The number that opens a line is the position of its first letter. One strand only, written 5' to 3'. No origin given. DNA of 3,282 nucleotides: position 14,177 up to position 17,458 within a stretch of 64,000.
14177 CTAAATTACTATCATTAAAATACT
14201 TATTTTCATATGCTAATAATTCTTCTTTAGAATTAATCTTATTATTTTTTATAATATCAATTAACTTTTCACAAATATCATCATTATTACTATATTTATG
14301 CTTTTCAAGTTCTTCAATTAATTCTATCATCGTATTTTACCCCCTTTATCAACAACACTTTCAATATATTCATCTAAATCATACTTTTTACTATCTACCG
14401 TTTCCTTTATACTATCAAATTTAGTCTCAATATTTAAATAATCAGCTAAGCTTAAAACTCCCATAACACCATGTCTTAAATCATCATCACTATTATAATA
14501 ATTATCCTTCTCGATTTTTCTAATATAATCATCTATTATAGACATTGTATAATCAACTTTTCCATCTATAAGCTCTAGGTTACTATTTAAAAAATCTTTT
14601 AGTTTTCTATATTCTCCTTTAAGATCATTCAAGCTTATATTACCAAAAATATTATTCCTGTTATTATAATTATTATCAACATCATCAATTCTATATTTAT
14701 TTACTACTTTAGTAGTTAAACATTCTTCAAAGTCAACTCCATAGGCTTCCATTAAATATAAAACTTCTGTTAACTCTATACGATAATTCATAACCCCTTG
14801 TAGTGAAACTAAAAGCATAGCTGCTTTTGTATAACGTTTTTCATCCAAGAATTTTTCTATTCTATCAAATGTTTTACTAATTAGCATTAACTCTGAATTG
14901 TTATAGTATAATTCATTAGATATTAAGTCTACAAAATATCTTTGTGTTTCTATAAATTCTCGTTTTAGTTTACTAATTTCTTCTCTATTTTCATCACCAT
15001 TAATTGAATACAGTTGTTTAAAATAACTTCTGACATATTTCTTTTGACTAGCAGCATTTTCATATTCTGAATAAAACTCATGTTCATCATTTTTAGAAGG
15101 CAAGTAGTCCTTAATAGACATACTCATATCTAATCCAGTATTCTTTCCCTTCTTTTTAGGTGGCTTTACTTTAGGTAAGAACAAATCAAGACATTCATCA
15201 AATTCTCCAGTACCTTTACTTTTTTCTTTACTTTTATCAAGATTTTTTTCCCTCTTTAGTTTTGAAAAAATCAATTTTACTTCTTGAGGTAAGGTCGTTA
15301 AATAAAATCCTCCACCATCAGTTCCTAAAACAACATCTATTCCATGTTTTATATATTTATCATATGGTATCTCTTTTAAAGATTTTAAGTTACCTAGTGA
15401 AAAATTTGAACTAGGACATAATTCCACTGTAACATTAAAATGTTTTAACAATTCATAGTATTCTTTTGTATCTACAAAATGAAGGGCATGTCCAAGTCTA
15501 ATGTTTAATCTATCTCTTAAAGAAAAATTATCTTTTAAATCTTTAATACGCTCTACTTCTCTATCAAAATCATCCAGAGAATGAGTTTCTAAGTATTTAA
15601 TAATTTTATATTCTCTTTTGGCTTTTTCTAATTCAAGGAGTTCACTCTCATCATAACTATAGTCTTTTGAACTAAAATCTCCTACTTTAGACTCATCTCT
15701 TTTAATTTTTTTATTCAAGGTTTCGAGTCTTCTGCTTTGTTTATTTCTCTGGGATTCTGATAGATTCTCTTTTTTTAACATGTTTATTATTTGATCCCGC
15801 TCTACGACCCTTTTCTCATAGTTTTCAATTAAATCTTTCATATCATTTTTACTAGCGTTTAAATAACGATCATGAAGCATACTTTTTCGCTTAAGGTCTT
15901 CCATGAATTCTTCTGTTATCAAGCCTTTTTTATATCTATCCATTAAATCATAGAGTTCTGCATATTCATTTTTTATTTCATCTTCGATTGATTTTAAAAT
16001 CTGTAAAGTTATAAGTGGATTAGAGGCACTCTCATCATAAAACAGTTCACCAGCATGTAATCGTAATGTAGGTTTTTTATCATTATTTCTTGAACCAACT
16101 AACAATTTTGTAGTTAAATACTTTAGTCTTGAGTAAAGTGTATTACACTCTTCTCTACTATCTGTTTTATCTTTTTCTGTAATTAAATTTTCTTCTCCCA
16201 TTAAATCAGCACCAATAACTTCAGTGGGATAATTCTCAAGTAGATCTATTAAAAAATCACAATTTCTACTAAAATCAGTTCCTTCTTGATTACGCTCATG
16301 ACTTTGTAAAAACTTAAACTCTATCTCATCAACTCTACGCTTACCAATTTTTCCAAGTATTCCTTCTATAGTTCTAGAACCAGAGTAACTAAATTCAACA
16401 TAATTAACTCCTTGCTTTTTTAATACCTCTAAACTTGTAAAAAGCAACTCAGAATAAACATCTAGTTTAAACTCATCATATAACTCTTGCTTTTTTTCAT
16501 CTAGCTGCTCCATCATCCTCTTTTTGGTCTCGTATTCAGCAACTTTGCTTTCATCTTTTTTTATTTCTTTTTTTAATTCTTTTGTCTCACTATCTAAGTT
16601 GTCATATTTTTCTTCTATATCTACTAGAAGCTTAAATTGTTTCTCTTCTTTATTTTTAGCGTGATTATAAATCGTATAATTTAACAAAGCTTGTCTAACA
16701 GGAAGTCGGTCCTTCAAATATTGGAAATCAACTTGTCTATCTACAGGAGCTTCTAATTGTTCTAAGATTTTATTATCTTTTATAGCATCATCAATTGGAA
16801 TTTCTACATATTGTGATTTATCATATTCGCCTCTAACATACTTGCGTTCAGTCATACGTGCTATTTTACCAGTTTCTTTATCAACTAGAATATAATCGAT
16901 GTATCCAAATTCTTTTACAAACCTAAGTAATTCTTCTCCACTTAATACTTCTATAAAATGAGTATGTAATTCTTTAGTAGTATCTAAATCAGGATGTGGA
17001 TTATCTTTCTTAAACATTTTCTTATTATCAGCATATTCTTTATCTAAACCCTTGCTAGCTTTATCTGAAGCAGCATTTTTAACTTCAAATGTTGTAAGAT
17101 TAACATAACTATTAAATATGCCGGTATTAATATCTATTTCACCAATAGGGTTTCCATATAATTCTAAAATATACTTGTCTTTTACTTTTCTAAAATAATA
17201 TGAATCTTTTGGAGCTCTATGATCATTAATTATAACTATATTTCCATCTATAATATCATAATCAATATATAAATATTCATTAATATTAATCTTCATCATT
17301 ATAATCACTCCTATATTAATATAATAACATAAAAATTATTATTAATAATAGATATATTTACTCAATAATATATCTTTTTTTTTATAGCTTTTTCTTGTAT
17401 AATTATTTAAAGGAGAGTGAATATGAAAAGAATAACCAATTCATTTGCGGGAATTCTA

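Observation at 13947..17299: Orphan RdrB-like giant adenosine deaminase translationally coupled to a 127-aa ORF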

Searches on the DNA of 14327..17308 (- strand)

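Call 64: search_rna_families(sources=[L002, L003, L005, L009, L011, L012, L014, L018, L021, L023, L025, L019], threshold=gathering)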
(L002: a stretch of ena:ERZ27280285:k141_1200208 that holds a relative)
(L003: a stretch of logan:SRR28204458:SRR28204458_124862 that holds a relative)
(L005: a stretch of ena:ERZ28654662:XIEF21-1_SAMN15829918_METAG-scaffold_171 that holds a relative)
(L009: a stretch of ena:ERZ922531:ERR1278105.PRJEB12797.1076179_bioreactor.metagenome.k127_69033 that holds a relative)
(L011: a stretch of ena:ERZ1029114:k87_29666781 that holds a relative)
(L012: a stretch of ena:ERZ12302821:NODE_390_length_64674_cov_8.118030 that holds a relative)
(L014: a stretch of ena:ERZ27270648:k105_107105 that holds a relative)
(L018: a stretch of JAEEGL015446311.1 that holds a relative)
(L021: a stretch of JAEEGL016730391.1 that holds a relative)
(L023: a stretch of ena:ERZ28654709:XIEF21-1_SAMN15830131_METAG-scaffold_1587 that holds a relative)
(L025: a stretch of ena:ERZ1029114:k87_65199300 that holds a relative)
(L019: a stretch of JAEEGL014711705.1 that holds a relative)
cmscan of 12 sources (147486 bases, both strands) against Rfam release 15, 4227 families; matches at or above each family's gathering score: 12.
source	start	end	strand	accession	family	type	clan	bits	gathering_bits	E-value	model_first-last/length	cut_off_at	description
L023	10055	10327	+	RF00230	T-box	Cis-reg; leader;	-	109.1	93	7.7e-23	1-219/219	no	T-box leader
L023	15684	15757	+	RF00005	tRNA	Gene; tRNA;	CL00001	77.2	29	7.3e-15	1-71/71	no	tRNA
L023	15762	15834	+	RF00005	tRNA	Gene; tRNA;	CL00001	73.9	29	6.1e-14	1-71/71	no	tRNA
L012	4701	4801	+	RF00162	SAM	Cis-reg; riboswitch;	CL00012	68.5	44.4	1.7e-13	1-108/108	no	SAM riboswitch aptamer (S box leader)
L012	2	75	+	RF00005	tRNA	Gene; tRNA;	CL00001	67.7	29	3.1e-12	1-71/71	no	tRNA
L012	88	161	+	RF00005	tRNA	Gene; tRNA;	CL00001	67.1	29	4.7e-12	1-71/71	no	tRNA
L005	10424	10507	+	RF00162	SAM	Cis-reg; riboswitch;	CL00012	67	44.4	4.6e-13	1-108/108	no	SAM riboswitch aptamer (S box leader)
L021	469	541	+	RF00005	tRNA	Gene; tRNA;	CL00001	66.9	29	5.1e-12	1-71/71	no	tRNA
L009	9433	9516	+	RF00162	SAM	Cis-reg; riboswitch;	CL00012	64.6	44.4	2.3e-12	1-108/108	no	SAM riboswitch aptamer (S box leader)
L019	2938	3021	+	RF00162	SAM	Cis-reg; riboswitch;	CL00012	61.5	44.4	1.8e-11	1-108/108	no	SAM riboswitch aptamer (S box leader)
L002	9293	9376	+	RF00162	SAM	Cis-reg; riboswitch;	CL00012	61.1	44.4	2.4e-11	1-108/108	no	SAM riboswitch aptamer (S box leader)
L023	15846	15907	+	RF00005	tRNA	Gene; tRNA;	CL00001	29.8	29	0.084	1-58/71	3'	tRNA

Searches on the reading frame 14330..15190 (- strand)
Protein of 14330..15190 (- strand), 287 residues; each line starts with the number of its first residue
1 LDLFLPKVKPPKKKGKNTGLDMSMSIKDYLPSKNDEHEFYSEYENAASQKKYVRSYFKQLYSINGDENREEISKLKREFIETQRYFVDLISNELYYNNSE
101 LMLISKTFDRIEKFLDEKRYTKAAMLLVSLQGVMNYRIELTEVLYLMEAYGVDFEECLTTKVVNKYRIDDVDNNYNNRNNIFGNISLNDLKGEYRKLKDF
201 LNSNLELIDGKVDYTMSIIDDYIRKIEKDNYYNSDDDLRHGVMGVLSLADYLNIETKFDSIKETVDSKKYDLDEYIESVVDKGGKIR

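Call 88: search_solved_structures(query=A4, max_evalue=10)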
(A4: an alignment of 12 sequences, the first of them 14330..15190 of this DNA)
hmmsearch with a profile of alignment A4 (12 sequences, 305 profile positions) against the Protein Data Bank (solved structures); distinct sequences matched with E-value up to 10: 13.
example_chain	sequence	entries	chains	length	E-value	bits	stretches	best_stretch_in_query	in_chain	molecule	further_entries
8rvn_F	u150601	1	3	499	0.0032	20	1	201-253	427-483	Fusion glycoprotein F0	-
6t3f_F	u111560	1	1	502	0.0033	20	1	201-253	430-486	Fusion glycoprotein F0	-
9cin_A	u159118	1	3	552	0.0093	18.5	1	201-253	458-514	Fusion glycoprotein F0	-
2jua_A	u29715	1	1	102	0.046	16.3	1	182-241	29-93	de novo protein S836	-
5j0j_A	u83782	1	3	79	0.11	15.1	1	200-248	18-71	designed protein 2L6HC3_6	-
7ki4_A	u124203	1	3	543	0.12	14.8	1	203-253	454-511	Fusion glycoprotein F0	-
9v3e_A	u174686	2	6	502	0.21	14.1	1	203-253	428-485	Fusion glycoprotein F0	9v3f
9shw_Aa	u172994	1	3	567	0.31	13.5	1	203-253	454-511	Fusion glycoprotein F0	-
3b2e_E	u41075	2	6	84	0.37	13.3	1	159-228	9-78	Golgi to ER traffic protein 1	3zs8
4r0r_A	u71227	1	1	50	0.38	13.2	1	212-246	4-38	eboIZN21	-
3sjb_C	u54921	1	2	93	0.45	13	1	155-230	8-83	Golgi to ER traffic protein 1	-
8fbo_A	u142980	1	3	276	0.73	12.3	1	201-248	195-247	KWOCA_102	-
8fmy_A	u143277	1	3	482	1.9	10.9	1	167-251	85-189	Fusion glycoprotein F0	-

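Call 99: find_homologous_proteins(query=A4, max_evalue=0.001)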
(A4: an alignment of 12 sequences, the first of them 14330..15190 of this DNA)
Query A4 (12 sequences) (287 aa, profile of the alignment): 1 proteins with E <= 0.001 among 6948 candidates.
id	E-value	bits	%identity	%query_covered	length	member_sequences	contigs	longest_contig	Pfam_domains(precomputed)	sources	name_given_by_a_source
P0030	4.7e-83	297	36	94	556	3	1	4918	PF00962.29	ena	-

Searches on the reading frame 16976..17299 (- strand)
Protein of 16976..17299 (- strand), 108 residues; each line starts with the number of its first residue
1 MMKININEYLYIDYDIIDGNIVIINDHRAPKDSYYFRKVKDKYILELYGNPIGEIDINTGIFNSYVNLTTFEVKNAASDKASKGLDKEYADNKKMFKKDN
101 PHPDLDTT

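Call 89: search_solved_structures(query=A5, max_evalue=10)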
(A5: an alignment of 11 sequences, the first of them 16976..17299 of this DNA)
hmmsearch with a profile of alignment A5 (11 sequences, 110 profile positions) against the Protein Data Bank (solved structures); distinct sequences matched with E-value up to 10: 6.
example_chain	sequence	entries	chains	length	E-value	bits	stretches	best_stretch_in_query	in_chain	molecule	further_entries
1yhp_A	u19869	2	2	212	0.19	15.3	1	6-49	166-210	Calcium-dependent cell adhesion molecule-1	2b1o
7evf_AA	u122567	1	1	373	0.33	14.5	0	38-65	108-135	PQQ_3 domain-containing protein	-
5gw0_A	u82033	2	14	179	0.43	14.1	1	49-107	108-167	Sorting nexin-16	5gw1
6ly4_A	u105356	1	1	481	0.54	13.8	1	55-105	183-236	Bifunctional cytochrome P450/NADPH--P450 reductase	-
6nbu_A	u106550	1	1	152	0.92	13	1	33-106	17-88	CRISPR-associated protein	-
7eq5_A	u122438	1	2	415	1.4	12.4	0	38-65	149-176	Membrane associated protein kinase with beta-propeller domain, pyrrolo-quinoline quinone b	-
